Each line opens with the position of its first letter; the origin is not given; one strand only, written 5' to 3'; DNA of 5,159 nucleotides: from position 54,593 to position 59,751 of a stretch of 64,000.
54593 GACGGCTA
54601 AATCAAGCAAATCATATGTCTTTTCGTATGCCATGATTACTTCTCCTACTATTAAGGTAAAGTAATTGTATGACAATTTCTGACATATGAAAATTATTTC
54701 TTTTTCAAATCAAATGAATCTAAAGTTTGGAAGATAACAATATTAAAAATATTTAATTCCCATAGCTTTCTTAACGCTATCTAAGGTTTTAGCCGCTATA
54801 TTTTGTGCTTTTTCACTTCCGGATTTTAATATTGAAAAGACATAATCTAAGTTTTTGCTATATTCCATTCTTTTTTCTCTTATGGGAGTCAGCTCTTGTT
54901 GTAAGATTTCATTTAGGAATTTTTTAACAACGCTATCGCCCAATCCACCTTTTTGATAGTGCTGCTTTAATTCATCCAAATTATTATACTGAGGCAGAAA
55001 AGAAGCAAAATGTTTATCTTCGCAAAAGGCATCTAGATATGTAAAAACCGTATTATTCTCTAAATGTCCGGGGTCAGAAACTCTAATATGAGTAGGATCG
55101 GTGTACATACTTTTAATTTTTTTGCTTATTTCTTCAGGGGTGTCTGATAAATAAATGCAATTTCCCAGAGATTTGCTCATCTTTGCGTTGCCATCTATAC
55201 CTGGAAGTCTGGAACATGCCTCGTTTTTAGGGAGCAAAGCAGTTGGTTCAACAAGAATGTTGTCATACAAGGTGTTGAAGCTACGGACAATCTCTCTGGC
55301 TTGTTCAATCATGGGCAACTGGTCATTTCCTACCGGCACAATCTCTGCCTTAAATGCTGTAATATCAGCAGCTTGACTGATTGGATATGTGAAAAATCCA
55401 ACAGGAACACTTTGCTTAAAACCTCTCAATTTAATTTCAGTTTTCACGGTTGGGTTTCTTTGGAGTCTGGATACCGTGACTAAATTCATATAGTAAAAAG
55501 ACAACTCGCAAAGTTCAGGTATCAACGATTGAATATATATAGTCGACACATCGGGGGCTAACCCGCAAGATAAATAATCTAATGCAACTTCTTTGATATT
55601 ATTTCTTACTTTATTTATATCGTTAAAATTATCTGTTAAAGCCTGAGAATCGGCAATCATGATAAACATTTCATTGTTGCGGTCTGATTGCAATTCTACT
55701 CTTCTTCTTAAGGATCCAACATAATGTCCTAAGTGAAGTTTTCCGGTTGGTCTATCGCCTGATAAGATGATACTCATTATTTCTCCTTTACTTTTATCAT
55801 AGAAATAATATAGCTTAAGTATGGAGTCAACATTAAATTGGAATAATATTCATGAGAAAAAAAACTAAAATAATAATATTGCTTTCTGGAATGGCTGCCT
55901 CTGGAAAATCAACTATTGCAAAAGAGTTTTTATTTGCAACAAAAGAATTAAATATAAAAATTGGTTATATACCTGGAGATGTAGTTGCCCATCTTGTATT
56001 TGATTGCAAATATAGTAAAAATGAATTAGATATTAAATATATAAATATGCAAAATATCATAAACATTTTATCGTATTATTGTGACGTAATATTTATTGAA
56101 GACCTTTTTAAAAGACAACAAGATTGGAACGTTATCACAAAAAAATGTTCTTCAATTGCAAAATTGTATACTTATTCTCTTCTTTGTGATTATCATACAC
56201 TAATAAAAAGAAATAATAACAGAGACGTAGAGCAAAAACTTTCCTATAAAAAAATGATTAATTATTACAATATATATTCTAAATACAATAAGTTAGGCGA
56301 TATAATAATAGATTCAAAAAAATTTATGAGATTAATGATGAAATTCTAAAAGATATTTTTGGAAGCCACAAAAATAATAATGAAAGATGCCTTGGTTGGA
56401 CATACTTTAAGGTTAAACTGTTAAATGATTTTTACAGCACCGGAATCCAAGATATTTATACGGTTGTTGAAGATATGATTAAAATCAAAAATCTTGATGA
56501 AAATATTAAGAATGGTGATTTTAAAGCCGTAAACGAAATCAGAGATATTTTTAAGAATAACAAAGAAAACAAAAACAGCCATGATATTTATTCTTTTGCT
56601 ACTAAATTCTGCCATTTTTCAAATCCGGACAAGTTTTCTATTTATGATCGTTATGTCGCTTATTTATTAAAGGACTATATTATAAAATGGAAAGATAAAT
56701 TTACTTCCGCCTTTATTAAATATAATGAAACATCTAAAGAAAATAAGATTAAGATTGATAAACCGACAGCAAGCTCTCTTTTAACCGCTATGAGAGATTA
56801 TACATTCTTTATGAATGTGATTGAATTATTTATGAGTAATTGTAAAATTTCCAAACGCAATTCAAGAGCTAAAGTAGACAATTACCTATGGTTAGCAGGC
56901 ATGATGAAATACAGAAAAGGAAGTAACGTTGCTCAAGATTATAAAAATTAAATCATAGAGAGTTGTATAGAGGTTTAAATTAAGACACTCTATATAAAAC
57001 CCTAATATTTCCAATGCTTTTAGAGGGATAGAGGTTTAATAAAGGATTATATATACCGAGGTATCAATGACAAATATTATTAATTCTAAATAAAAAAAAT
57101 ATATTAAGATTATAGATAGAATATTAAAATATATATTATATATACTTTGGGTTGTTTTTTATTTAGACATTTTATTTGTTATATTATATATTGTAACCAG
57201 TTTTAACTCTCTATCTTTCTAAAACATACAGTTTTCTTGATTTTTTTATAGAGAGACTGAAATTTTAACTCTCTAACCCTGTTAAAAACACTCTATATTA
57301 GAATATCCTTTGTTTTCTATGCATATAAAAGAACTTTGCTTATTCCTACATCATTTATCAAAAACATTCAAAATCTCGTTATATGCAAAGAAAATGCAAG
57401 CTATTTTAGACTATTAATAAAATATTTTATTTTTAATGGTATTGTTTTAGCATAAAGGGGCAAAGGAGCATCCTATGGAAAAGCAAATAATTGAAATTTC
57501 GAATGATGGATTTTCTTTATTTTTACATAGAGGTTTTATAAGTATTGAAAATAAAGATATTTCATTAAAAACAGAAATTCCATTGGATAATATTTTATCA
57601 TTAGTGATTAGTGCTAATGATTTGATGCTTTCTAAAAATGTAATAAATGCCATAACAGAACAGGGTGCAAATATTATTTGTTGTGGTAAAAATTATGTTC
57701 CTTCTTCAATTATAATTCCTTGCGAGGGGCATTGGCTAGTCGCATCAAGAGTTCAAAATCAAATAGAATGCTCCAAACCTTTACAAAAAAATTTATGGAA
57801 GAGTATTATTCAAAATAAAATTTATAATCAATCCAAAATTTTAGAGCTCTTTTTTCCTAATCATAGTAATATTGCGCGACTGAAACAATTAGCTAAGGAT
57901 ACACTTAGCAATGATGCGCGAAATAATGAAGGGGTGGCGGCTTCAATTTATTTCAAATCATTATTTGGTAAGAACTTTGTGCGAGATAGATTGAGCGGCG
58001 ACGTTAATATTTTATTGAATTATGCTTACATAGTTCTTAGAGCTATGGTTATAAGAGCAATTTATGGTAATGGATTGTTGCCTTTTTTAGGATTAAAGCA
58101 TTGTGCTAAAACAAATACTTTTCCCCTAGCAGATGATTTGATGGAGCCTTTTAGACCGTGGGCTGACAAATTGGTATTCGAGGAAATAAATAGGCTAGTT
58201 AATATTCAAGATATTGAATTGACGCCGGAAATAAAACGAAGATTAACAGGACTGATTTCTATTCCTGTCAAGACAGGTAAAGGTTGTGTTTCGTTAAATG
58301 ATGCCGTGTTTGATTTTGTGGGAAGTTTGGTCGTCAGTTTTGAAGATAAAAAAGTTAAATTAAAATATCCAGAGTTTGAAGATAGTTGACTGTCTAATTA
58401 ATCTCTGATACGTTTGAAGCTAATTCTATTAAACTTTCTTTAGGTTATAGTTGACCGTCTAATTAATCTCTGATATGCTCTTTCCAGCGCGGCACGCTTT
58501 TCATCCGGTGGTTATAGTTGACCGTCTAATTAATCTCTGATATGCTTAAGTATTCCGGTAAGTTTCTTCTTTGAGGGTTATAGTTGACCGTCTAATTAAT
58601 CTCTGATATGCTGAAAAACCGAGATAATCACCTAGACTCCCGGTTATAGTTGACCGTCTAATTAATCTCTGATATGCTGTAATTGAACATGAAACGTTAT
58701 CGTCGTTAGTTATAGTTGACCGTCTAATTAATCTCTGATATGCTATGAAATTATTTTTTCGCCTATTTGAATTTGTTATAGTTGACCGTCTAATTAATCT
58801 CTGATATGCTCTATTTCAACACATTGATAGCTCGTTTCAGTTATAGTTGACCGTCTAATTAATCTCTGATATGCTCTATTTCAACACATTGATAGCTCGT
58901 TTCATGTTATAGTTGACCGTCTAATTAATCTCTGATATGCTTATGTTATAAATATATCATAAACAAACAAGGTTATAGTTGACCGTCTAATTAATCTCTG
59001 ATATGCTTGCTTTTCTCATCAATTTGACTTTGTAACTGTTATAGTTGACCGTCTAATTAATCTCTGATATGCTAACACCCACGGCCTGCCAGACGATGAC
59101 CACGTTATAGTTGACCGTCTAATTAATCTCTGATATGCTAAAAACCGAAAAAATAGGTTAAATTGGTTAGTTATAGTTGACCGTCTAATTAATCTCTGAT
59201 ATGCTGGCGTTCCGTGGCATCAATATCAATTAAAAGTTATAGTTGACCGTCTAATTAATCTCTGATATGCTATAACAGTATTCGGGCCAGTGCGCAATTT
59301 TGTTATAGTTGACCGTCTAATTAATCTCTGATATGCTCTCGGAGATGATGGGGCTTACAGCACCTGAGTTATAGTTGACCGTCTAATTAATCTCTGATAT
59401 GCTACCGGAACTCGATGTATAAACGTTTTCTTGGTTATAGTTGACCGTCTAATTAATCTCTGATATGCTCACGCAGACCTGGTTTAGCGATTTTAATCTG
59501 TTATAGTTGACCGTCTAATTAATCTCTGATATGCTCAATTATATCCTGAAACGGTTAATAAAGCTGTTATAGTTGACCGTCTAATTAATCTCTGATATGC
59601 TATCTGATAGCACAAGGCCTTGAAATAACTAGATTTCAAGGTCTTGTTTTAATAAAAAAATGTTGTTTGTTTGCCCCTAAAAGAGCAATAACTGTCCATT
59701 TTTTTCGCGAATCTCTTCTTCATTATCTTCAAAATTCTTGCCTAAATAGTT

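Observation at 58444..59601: Each CRISPR repeat ends in an extended -10-like element (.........): predicted repeat-internal promoters and RNase III-independent crRNA 5' ends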

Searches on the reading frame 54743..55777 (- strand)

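Call 4: search_protein_families(library=pfam, proteins=[window:54743-55777:-])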
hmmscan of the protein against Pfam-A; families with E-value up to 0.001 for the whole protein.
window:54743-55777:- (344 aa): 1 family
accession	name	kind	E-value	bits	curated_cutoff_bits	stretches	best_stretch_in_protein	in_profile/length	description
PF00579.31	tRNA-synt_1b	-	3e-54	184.8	21.1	1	3-294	7-289/292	tRNA synthetases class I (W and Y)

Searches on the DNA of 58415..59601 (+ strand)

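Call 40: search_dna_similar(query=window:58415-59601:+, collection=phages, mode=distant, max_evalue=1, max_rows=15)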
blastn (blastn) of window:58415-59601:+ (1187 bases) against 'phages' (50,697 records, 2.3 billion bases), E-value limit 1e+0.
No match.
